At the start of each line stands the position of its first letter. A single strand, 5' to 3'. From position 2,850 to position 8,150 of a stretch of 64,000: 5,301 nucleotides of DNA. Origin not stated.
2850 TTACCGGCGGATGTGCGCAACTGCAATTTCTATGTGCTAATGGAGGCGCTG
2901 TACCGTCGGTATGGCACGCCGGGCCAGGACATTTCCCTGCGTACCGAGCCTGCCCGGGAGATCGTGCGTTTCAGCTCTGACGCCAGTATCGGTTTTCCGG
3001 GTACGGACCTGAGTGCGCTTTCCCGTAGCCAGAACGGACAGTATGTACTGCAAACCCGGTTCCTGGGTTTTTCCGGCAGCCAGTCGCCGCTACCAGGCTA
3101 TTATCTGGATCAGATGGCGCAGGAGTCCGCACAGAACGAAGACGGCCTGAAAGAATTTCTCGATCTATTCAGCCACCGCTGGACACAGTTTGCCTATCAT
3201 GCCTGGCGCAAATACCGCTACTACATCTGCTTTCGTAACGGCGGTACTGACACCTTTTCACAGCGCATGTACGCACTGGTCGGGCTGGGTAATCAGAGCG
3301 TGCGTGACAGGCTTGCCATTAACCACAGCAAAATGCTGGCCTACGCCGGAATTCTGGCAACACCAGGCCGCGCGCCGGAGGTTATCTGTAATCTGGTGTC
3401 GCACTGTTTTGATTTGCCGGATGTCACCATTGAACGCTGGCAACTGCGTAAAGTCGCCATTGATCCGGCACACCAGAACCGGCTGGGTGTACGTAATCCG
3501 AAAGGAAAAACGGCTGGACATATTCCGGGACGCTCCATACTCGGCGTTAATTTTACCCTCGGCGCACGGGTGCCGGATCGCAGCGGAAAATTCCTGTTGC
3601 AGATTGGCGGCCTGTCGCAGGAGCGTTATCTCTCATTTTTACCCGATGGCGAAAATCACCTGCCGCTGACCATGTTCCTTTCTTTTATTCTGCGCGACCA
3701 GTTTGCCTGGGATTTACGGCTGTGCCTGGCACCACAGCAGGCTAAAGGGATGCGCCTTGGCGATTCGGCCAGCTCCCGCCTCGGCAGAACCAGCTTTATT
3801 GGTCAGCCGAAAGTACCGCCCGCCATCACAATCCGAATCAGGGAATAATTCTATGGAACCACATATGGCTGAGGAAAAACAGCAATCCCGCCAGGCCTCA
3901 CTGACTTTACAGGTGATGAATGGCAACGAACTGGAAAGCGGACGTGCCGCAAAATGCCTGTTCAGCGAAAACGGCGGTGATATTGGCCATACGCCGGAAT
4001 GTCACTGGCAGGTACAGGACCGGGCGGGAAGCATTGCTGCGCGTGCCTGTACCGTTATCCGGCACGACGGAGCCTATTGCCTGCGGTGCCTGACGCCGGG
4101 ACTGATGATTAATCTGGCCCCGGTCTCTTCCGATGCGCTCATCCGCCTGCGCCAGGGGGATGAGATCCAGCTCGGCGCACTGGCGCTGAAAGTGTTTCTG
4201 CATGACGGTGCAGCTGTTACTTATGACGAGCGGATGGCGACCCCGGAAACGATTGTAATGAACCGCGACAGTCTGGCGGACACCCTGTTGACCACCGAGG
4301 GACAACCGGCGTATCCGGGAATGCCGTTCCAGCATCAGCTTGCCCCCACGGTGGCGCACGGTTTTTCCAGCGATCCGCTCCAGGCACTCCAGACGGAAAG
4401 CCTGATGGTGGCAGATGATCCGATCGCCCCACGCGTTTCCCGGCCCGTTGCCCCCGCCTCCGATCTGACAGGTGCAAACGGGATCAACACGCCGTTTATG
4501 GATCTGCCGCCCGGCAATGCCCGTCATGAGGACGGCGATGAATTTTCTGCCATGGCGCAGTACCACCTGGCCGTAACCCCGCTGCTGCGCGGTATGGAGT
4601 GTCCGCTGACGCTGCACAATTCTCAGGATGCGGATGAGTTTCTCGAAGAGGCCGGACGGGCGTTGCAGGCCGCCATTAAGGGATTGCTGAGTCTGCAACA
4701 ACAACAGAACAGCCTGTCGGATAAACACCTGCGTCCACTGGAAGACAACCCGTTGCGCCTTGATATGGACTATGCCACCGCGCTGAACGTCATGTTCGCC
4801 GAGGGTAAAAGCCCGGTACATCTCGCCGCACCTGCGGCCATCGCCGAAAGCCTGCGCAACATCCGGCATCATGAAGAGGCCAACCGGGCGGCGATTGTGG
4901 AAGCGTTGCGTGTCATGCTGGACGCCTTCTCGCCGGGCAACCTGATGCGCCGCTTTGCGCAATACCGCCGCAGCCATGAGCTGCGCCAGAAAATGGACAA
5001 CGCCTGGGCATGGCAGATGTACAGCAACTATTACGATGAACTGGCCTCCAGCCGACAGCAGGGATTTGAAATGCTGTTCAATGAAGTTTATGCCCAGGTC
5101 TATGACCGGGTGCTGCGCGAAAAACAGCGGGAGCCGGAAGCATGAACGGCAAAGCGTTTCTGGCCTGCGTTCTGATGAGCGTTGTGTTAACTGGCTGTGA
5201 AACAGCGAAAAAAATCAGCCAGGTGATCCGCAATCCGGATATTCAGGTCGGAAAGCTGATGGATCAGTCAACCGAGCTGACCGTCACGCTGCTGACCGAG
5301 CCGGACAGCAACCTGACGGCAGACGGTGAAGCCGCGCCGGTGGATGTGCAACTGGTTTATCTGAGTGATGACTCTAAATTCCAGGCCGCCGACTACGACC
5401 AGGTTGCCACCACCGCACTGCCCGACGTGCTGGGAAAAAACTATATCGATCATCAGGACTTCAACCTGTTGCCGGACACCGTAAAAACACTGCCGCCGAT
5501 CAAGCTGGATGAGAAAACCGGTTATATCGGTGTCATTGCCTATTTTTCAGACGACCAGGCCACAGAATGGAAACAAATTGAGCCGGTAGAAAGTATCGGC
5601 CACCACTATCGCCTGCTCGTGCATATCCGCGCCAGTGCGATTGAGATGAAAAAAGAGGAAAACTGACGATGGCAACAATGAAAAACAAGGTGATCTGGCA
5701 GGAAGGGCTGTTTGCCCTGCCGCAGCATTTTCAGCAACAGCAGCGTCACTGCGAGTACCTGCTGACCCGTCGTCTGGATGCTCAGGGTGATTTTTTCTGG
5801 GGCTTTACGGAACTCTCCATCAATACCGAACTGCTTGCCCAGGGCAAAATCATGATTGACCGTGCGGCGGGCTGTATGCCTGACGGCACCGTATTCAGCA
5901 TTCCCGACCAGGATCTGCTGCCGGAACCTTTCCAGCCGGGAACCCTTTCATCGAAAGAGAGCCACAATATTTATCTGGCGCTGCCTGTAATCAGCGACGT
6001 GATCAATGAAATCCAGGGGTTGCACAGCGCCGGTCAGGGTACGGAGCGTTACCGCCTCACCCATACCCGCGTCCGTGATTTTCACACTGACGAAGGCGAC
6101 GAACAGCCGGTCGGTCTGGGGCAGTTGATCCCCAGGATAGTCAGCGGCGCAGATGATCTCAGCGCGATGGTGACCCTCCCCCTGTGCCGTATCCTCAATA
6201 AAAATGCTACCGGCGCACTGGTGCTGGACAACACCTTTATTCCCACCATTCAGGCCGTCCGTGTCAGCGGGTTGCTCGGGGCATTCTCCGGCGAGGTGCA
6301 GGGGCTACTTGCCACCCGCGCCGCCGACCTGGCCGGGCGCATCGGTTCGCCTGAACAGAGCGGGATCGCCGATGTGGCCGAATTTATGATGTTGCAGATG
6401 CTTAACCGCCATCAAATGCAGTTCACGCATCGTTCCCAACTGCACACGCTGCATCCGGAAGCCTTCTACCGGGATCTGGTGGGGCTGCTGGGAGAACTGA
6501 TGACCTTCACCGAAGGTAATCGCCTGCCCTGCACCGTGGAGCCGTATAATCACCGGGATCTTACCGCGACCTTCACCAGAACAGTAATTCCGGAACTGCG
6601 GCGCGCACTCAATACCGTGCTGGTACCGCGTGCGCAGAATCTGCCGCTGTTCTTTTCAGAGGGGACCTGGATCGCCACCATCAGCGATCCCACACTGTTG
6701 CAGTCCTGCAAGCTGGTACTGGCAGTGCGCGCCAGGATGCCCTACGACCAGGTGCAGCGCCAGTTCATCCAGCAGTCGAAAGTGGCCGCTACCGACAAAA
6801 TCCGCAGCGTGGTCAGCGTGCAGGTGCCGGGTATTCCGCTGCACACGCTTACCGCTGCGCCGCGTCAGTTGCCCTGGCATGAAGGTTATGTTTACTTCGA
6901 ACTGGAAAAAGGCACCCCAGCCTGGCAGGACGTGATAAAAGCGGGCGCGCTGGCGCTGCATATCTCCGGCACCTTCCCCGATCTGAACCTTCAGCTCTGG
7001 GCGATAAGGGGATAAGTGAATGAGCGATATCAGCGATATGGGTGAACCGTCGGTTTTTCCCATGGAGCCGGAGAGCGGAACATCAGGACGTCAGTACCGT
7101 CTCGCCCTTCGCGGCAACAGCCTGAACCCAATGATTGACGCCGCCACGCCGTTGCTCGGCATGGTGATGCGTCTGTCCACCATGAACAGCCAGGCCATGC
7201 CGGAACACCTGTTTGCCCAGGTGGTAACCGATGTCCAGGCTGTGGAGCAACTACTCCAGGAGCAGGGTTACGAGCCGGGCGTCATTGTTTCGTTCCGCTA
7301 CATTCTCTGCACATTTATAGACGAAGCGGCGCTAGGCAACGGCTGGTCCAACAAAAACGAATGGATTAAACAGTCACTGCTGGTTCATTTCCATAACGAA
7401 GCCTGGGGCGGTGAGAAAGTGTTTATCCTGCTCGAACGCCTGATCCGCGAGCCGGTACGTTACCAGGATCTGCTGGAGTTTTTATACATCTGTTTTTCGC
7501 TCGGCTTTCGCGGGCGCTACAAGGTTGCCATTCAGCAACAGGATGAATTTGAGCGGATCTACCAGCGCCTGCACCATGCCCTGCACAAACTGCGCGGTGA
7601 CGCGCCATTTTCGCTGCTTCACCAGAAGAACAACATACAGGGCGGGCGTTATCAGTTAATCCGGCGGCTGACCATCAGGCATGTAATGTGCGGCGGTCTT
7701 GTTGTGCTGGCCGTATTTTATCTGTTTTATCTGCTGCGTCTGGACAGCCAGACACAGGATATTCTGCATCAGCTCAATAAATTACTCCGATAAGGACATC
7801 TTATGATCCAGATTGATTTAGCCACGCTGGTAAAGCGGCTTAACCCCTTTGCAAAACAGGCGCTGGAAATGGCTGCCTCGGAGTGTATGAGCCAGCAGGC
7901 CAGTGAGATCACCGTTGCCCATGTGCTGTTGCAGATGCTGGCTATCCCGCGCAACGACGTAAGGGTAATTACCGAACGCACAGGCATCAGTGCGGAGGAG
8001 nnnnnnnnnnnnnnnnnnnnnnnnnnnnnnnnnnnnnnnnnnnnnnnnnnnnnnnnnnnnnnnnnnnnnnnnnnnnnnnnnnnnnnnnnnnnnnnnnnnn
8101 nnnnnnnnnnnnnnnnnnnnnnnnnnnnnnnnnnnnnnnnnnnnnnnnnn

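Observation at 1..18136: Intact 14-gene T6SS core operon in vas-type order, placed at the aspV-yafT locus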

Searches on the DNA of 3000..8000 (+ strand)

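Call 57: search_dna_similar(query=window:3000-8000:+, collection=ecoli_genomes, mode=near, max_rows=14, rows=spread)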
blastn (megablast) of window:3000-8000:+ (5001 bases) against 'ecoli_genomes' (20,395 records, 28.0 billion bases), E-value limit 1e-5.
Records with a match: 2785; places in all: 2785; records where one place covers at least 80% of the query: 548.
Genomes with a match: 2785 of 5426; with a place that covers at least 80% of the query: 548. Places per genome that has any: lowest 1, median 1, highest 1. On chromosomes: 2783 places; on plasmids: 2.
Best place of each record, by identity: >=99% 2; 95-99% 547; 80-90% 19; 60-80% 2217.
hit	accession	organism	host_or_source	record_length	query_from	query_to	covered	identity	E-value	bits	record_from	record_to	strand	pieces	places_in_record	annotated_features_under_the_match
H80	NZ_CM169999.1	Escherichia coli strain N96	Tibetan Pig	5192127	1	5001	100%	100.0%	0e+0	9236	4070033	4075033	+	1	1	tssK: type VI secretion system baseplate subunit TssK | tagH: type VI secretion system-associated FHA domain protein TagH | tssG: type VI secretion system baseplate subunit TssG | icmH: type IVB secretion system protein IcmH/DotU | tssJ: type VI secretion system lipoprotein TssJ | and 1 other names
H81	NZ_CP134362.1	Escherichia coli strain TUM13754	Homo sapiens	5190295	1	5000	100%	97.7%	0e+0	8599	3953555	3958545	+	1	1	tssK: type VI secretion system baseplate subunit TssK | tagH: type VI secretion system-associated FHA domain protein TagH | tssG: type VI secretion system baseplate subunit TssG | icmH: type IVB secretion system protein IcmH/DotU | tssJ: type VI secretion system lipoprotein TssJ | and 1 other names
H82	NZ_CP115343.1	Escherichia coli strain CUVET21-H2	dog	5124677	1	5000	100%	97.4%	0e+0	8504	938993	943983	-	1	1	tssK: type VI secretion system baseplate subunit TssK | tagH: type VI secretion system-associated FHA domain protein TagH | tssG: type VI secretion system baseplate subunit TssG | icmH: type IVB secretion system protein IcmH/DotU | tssJ: type VI secretion system lipoprotein TssJ | and 1 other names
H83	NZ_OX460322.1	Escherichia coli strain EC0880B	Derived from parental isolate EC0880B ...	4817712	1148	3014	37%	75.7%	0e+0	894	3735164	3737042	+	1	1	tagH: type VI secretion system-associated FHA domain protein TagH | tssJ: type VI secretion system lipoprotein TssJ | tssK: type VI secretion system baseplate subunit TssK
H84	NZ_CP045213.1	Escherichia coli strain EH41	Homo sapiens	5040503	1313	3014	34%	76.4%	0e+0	894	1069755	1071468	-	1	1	tagH: type VI secretion system-associated FHA domain protein TagH | tssJ: type VI secretion system lipoprotein TssJ | tssK: type VI secretion system baseplate subunit TssK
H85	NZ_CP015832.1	Escherichia coli O157 strain 180-PT54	Homo sapiens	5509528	1553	3014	29%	78.2%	0e+0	917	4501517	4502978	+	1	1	tagH: type VI secretion system-associated FHA domain protein TagH | tssJ: type VI secretion system lipoprotein TssJ | tssK: type VI secretion system baseplate subunit TssK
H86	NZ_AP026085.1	Escherichia coli strain H52_982342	Homo sapiens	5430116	1553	3014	29%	78.2%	0e+0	917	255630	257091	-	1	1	tagH: type VI secretion system-associated FHA domain protein TagH | tssJ: type VI secretion system lipoprotein TssJ | tssK: type VI secretion system baseplate subunit TssK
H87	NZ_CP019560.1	Escherichia coli strain KSC1031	porcine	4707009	1553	3014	29%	77.9%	0e+0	889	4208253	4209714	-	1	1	tagH: type VI secretion system-associated FHA domain protein TagH | tssJ: type VI secretion system lipoprotein TssJ | tssK: type VI secretion system baseplate subunit TssK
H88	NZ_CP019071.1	Escherichia coli strain CRE1493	Homo sapiens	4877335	1553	3014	29%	77.8%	0e+0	883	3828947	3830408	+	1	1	tagH: type VI secretion system-associated FHA domain protein TagH | tssJ: type VI secretion system lipoprotein TssJ | tssK: type VI secretion system baseplate subunit TssK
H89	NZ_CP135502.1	Escherichia coli strain isolateA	Homo sapiens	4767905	1553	3014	29%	77.8%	0e+0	883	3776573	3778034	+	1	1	tagH: type VI secretion system-associated FHA domain protein TagH | tssJ: type VI secretion system lipoprotein TssJ | tssK: type VI secretion system baseplate subunit TssK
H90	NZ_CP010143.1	Escherichia coli strain D4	dog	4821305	1553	3014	29%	77.7%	0e+0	878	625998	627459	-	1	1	tagH: type VI secretion system-associated FHA domain protein TagH | tssJ: type VI secretion system lipoprotein TssJ | tssK: type VI secretion system baseplate subunit TssK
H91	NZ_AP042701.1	Escherichia coli strain OkiPb01716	bovine feces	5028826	1553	3014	29%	77.7%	0e+0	872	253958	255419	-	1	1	tagH: type VI secretion system-associated FHA domain protein TagH | tssJ: type VI secretion system lipoprotein TssJ | tssK: type VI secretion system baseplate subunit TssK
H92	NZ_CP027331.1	Escherichia coli strain 2013C-3277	Homo sapiens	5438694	1553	3014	29%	77.6%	0e+0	861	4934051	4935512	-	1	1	tagH: type VI secretion system-associated FHA domain protein TagH | tssJ: type VI secretion system lipoprotein TssJ | tssK: type VI secretion system baseplate subunit TssK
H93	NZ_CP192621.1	Escherichia coli strain LD91-1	Homo sapiens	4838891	1553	2226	13%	80.0%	2e-136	497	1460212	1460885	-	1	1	tagH: type VI secretion system-associated FHA domain protein TagH | type VI secretion system lipoprotein TssJ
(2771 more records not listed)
